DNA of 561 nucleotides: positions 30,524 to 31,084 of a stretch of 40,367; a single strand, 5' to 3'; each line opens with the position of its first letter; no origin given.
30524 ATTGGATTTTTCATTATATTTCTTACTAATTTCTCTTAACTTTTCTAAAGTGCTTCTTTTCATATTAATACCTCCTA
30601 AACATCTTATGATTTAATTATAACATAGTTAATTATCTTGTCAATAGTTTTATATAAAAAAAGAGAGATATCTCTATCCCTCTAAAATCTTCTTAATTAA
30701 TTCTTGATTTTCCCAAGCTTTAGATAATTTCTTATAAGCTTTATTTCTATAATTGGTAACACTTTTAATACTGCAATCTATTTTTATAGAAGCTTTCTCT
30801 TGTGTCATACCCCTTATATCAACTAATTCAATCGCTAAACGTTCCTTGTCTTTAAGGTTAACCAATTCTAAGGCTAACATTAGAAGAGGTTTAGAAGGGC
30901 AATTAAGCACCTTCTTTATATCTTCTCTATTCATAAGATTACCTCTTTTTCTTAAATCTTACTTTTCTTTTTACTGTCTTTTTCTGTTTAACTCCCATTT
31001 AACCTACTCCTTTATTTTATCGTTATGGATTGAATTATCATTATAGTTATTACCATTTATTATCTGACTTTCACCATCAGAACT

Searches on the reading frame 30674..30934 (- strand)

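Call 101: search_protein_families(library=pfam, proteins=[window:30674-30934:-], max_evalue=0.01)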
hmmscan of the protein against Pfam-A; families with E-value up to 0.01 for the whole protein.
window:30674-30934:- (86 aa): 3 families
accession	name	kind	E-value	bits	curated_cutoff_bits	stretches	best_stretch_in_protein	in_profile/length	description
PF08281.18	Sigma70_r4_2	-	5.8e-05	23.1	25.7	1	23-70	7-54/54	Sigma-70, region 4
PF02001.22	DUF134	-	0.0007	20.6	27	1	25-77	33-85/98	Protein of unknown function DUF134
PF04545.22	Sigma70_r4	-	0.0026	17.7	24.1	1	24-71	2-49/50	Sigma-70, region 4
